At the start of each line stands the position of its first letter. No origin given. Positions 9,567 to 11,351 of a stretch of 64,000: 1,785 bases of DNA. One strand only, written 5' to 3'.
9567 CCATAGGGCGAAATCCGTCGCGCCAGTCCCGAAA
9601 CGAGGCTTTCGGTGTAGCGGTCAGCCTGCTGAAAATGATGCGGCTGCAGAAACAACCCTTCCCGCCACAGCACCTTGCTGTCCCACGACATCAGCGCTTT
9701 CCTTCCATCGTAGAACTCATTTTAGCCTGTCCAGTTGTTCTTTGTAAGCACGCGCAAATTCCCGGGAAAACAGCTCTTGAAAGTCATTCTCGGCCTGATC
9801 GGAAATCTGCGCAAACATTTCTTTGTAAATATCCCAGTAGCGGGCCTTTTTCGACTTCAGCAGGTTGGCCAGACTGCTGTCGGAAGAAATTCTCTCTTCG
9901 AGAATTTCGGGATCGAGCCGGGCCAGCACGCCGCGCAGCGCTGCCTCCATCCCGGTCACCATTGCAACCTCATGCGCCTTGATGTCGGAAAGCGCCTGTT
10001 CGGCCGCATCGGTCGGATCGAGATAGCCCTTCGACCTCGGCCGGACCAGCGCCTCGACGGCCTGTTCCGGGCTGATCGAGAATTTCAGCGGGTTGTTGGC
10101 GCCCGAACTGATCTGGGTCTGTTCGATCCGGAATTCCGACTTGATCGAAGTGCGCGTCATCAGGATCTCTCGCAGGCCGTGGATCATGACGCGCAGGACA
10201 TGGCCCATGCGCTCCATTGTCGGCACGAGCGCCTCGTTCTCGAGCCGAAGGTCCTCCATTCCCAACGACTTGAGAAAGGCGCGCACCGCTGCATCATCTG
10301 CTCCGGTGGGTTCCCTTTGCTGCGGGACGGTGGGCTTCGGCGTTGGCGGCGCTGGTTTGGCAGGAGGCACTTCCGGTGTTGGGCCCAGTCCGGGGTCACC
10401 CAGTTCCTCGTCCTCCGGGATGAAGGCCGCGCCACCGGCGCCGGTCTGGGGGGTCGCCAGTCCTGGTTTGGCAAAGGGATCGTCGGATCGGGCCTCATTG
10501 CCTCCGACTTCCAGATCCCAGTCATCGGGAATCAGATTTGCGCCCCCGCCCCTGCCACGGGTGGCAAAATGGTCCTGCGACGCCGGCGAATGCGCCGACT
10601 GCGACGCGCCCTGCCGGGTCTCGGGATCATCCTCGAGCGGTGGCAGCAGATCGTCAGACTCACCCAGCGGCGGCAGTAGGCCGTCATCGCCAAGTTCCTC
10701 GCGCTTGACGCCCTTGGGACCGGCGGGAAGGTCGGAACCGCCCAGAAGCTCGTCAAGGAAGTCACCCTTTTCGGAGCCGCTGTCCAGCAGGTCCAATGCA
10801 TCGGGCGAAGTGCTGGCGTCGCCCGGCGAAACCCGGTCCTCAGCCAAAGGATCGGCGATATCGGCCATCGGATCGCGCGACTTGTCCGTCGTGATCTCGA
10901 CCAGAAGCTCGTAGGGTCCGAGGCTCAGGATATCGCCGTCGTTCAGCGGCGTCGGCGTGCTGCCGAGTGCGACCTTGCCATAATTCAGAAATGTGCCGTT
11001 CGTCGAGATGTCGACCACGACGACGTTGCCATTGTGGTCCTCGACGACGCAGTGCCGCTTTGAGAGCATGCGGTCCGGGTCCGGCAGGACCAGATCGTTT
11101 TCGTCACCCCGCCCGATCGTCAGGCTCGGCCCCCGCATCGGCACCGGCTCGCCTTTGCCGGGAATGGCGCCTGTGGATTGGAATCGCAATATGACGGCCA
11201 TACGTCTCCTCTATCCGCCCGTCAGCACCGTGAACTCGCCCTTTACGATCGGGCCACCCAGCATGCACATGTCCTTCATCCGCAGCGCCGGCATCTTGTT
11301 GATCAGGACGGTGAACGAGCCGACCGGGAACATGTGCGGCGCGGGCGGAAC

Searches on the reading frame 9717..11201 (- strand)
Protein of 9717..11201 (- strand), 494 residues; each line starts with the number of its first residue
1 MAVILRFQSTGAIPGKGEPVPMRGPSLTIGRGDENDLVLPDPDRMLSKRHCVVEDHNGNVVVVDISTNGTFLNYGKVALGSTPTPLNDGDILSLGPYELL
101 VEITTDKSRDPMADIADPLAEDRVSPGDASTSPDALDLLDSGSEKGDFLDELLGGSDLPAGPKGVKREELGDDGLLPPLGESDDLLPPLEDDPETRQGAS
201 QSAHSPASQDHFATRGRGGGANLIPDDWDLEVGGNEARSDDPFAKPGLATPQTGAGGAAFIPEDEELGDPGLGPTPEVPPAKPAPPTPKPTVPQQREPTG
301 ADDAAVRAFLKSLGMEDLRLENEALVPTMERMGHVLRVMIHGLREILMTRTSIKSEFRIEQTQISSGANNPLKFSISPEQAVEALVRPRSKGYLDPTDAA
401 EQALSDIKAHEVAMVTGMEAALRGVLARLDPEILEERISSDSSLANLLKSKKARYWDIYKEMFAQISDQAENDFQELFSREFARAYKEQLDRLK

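Call 7: search_protein_families(library=pfam, proteins=[window:9717-11201:-], max_evalue=0.001)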
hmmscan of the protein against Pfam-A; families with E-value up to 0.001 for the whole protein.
window:9717-11201:- (494 aa): 3 families
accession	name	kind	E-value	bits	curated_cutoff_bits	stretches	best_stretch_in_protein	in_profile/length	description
PF20232.3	T6SS_FHA_C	-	3.7e-57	193.5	23.7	1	312-489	2-180/180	C-terminal domain of Type VI secretion system FHA protein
PF00498.31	FHA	-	3e-15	56.8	20.7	1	28-95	2-67/67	FHA domain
PF16697.10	Yop-YscD_cpl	-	3.1e-08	34.2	33.2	1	16-100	8-89/94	Inner membrane component of T3SS, cytoplasmic domain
